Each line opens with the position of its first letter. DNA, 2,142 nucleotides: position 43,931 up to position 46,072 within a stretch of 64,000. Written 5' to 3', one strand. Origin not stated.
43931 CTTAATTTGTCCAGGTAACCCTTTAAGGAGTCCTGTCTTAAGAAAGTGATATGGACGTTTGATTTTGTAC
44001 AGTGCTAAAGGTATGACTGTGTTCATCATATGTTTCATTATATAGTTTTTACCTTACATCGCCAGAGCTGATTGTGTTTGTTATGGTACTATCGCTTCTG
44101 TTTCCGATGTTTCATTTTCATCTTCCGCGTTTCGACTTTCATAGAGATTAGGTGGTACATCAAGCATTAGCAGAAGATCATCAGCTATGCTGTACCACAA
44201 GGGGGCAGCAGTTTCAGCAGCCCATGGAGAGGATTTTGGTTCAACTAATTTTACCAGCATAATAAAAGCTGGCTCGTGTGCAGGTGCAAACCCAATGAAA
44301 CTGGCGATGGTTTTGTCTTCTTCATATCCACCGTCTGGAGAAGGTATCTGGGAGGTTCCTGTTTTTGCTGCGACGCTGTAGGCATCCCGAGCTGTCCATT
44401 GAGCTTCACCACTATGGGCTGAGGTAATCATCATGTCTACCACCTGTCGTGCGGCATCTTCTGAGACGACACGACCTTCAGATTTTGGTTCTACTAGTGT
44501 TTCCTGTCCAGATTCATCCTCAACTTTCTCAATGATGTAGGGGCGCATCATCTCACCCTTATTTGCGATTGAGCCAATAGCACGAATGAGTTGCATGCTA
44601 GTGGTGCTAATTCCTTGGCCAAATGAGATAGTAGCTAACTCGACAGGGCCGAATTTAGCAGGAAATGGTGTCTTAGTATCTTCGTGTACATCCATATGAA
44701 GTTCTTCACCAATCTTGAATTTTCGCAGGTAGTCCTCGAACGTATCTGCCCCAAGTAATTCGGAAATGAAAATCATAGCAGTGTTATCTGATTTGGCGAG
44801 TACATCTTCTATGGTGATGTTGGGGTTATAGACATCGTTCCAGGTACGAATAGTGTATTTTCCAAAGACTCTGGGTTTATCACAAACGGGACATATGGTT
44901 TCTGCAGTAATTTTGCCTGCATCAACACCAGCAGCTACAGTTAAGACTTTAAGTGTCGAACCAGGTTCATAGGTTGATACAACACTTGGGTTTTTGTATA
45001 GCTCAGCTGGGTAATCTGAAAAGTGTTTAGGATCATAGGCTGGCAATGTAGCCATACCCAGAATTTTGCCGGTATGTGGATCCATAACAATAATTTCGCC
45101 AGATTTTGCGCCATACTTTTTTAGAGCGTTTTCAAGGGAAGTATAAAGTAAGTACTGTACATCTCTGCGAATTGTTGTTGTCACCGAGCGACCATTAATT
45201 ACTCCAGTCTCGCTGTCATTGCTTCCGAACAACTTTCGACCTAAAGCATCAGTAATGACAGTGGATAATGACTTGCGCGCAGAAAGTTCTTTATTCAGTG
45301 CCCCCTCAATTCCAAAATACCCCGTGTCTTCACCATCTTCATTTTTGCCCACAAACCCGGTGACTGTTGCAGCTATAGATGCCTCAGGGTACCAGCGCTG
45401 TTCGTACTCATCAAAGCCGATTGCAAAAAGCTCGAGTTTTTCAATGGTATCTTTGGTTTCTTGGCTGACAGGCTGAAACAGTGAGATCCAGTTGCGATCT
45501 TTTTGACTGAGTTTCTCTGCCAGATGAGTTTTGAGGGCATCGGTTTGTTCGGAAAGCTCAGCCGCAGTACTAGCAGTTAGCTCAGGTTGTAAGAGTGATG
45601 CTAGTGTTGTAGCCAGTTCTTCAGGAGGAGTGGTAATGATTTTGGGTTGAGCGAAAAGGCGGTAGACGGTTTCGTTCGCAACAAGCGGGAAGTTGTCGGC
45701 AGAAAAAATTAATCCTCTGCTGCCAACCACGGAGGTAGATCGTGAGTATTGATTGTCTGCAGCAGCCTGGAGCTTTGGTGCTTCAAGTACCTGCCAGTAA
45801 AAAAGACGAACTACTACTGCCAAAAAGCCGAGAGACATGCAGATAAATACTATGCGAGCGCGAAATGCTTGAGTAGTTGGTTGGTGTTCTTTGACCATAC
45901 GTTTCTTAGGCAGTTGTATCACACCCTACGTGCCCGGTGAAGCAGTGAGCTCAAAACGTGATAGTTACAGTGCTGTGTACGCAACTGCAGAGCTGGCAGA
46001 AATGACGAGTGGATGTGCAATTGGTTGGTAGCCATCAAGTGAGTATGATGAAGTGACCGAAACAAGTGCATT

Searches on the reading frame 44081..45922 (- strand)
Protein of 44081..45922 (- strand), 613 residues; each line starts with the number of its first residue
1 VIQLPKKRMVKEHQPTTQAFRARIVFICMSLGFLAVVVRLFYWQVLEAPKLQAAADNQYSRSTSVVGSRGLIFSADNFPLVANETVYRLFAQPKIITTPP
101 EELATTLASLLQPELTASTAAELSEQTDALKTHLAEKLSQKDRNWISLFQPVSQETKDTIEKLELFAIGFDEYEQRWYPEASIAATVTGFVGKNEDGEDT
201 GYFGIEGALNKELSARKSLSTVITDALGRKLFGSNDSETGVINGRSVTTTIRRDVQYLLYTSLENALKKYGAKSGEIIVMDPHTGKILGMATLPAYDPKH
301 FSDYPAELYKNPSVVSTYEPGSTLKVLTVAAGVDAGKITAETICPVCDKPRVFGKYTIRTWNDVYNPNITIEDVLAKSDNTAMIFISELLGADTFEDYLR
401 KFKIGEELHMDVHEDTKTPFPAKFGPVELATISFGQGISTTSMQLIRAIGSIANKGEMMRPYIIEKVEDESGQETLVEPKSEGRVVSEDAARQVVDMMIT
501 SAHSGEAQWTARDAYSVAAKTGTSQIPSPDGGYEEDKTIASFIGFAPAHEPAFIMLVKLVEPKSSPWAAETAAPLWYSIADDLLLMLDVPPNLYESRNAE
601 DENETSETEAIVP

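Call 30: search_protein_families(library=ncbifam, proteins=[window:44081-45922:-], max_evalue=1e-10)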
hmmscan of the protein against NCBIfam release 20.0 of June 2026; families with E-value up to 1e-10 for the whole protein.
window:44081-45922:- (613 aa): 16 families
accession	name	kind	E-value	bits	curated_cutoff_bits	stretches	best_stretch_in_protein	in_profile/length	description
TIGR02214.1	spoVD_pbp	equivalog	8.1e-95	318.5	688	1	25-609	5-578/636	stage V sporulation protein D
NF053573.1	PBP2_PenA_Neis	exception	6.3e-71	239.6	1105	1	8-591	14-568/572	peptidoglycan D,D-transpeptidase PBP2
TIGR03423.1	pbp2_mrdA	equivalog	7.3e-67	226.2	455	1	21-583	2-590/593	penicillin-binding protein 2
NF038271.1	strep_PBP2X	exception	2.7e-63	214.3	1050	1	50-564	54-595/750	penicillin-binding protein PBP2X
NF011685.0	PRK15105.1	subfamily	2.7e-56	191.4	737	1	7-597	9-571/588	peptidoglycan glycosyltransferase FtsI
NF051842.1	PBP4_5_Efaec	equivalog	7.1e-33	113.9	700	1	120-570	202-655/668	penicillin-binding protein PBP4(5)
TIGR02074.1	PBP_1a_fam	subfamily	5.6e-31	107.9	508.75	1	241-548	220-509/535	PBP1A family penicillin-binding protein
NF038278.1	strep_PBP2B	exception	1.1e-21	77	975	1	244-553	304-646/678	penicillin-binding protein PBP2B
NF008061.0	PRK10795.1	equivalog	1.9e-21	76.3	962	1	21-527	21-552/634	peptidoglycan DD-transpeptidase MrdA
NF038276.1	strep_PBP2A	exception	2.5e-19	69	1100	1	275-526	354-581/716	penicillin-binding protein PBP2A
NF051885.1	tranpepglycosPbpC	equivalog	1.7e-18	66.6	900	1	252-525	299-545/632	multimodular transpeptidase-transglycosylase PbpC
TIGR02073.1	PBP_1c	equivalog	6.9e-17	61.3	494.2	1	227-525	229-495/728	penicillin-binding protein 1C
NF000406.1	MECB_PBP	exception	8.4e-15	54.2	1450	1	201-546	278-627/674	PBP2a family beta-lactam-resistant peptidoglycan transpeptidase MecB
NF000237.1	MECA_PBP2A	equivalog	2.7e-14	52.4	750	1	119-556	186-630/668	PBP2a family beta-lactam-resistant peptidoglycan transpeptidase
NF000410.1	MECA1_pure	exception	2.3e-12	45.9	1480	1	137-557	202-629/666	PBP2a family beta-lactam-resistant peptidoglycan transpeptidase MecA1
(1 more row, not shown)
